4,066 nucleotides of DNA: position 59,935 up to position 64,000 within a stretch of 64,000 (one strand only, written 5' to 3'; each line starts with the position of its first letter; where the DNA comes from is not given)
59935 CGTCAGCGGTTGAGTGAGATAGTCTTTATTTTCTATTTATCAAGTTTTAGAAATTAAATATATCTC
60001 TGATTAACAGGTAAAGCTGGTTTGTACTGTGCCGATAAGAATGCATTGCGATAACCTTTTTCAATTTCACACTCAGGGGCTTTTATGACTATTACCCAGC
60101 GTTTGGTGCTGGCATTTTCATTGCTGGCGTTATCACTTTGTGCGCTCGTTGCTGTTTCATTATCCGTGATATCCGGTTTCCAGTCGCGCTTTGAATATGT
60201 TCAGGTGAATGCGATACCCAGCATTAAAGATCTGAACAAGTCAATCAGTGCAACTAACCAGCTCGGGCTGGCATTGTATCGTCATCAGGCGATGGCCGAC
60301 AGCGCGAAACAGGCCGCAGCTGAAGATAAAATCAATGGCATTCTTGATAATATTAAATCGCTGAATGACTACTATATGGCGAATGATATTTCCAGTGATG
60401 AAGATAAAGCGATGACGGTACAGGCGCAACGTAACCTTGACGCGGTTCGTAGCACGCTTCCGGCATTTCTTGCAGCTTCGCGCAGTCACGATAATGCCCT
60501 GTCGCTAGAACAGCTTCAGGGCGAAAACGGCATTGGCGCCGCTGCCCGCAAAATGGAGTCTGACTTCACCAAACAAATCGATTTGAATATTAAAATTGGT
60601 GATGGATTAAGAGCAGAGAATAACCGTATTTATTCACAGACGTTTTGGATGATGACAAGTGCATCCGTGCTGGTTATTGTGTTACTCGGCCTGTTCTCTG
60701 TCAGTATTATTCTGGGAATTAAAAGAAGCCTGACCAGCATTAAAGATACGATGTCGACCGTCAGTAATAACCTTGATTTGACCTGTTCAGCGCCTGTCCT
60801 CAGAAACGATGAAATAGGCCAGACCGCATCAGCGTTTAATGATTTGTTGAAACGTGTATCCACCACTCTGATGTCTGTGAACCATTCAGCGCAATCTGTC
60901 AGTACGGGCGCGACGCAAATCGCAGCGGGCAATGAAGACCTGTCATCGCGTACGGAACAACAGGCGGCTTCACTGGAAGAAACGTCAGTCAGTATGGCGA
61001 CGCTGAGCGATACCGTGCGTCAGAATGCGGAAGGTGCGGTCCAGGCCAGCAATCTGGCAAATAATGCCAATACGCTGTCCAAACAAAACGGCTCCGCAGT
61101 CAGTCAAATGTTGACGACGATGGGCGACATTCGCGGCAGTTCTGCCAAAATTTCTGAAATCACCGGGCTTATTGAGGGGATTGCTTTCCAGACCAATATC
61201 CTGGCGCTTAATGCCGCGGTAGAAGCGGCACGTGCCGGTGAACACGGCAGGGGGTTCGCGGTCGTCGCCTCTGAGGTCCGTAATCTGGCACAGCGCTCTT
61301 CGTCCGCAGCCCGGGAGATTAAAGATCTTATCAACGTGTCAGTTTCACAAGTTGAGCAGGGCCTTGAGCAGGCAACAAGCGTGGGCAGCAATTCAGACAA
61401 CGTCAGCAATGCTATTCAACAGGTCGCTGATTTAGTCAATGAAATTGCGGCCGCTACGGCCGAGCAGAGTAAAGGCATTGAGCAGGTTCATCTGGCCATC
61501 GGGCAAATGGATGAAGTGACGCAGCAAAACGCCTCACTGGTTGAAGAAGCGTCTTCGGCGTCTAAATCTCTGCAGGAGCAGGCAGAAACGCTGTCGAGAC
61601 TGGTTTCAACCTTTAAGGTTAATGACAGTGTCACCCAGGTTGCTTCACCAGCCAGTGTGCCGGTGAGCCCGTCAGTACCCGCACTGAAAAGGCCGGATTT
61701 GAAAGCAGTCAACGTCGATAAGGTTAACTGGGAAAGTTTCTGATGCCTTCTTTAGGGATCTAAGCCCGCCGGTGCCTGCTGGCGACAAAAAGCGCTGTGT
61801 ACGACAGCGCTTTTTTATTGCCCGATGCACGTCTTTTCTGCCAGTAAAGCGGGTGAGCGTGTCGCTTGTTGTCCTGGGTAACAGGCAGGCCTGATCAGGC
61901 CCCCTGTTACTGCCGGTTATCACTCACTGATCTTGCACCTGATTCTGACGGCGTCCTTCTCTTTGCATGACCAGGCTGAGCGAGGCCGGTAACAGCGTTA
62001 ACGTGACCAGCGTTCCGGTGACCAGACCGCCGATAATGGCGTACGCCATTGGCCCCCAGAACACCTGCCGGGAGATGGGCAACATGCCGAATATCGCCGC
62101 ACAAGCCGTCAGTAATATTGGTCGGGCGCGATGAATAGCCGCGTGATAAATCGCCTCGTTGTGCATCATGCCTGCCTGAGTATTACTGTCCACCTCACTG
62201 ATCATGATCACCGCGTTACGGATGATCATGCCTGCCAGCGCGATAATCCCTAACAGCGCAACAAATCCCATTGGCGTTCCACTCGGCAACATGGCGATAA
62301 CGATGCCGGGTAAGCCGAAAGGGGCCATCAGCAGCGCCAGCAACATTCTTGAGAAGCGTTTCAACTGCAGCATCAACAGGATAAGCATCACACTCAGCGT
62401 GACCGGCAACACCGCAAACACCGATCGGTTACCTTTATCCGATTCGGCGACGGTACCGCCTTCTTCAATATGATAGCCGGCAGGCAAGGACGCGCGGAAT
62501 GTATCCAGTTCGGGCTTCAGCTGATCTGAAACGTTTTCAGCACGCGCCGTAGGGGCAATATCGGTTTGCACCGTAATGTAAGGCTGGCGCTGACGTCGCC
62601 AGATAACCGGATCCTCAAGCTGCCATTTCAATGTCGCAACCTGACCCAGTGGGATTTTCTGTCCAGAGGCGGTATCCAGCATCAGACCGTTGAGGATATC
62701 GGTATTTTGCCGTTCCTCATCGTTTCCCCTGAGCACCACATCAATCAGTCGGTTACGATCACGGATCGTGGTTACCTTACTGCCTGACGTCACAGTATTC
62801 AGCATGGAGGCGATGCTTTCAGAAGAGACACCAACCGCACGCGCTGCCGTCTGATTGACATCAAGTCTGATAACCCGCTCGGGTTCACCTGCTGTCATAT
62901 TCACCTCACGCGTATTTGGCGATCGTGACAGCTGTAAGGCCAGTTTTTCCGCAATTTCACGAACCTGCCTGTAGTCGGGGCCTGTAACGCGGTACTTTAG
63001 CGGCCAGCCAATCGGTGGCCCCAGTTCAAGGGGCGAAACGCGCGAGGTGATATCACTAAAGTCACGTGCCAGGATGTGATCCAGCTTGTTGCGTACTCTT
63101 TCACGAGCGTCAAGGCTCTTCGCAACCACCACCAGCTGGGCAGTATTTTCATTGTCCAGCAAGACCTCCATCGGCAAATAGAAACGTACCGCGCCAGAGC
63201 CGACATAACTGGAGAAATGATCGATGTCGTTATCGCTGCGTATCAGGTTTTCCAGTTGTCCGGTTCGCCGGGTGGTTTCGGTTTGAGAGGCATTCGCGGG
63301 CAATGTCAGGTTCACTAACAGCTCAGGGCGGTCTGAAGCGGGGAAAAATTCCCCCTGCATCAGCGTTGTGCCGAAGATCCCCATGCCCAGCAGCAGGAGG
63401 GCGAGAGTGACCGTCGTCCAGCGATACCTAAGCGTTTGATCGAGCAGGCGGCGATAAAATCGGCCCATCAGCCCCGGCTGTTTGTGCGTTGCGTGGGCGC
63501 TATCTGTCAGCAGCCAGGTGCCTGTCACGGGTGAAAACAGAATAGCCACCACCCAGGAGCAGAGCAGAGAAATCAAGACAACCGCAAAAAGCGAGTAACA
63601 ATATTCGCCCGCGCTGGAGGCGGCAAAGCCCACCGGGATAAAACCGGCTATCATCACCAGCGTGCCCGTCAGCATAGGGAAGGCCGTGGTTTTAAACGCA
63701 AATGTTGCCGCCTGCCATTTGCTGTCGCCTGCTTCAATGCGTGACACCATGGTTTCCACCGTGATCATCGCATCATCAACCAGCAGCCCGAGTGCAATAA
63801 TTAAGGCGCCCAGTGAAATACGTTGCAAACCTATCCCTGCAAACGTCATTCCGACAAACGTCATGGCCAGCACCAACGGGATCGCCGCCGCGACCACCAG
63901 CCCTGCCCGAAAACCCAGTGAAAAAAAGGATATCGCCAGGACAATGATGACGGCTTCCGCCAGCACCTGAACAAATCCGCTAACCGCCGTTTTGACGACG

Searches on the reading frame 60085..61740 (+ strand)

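Call 59: search_protein_families(library=pfam, proteins=[window:60085-61740:+], max_evalue=0.00001)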
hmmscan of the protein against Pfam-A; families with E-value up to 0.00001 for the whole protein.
window:60085-61740:+ (552 aa): 4 families
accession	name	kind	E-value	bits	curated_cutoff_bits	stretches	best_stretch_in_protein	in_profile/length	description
PF00015.26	MCPsignal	-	1e-47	162.6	34.6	1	322-479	1-172/172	Methyl-accepting chemotaxis protein (MCP) signalling domain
PF12729.13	4HB_MCP_1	-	5.2e-09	36.4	27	1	1-183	2-181/181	Four helix bundle sensory module for signal transduction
PF00672.30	HAMP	-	1.4e-08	35.4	25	1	212-258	6-51/53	HAMP domain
PF02203.21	TarH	-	4.1e-08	33.8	25.2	1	1-138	5-145/177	Tar ligand binding domain homologue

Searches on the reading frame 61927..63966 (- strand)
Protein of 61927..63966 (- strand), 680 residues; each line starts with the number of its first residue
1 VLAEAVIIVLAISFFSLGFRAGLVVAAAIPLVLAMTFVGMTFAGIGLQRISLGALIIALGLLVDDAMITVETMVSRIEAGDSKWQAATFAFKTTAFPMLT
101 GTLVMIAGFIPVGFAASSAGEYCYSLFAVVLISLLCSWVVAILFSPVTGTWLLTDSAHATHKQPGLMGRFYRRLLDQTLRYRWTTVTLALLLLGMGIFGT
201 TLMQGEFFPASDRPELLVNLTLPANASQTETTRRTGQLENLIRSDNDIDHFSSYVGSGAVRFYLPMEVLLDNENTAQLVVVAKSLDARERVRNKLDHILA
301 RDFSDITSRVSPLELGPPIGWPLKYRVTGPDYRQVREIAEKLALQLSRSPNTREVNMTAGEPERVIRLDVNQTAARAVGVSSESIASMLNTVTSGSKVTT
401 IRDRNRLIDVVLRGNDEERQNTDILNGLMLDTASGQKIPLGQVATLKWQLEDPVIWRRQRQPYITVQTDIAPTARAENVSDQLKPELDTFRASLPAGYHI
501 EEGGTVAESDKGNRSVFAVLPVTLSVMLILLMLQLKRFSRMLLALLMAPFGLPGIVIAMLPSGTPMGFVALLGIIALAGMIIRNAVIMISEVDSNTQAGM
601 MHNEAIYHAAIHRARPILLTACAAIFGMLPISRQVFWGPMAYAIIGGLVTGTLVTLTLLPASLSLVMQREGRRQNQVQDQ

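Call 59: search_protein_families(library=pfam, proteins=[window:61927-63966:-], max_evalue=0.00001)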
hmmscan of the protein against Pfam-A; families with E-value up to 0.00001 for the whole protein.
window:61927-63966:- (680 aa): 1 family
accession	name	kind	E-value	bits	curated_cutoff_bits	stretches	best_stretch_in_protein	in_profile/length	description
PF00873.25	ACR_tran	-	5.3e-101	339.4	28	1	3-661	338-1015/1021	AcrB/AcrD/AcrF family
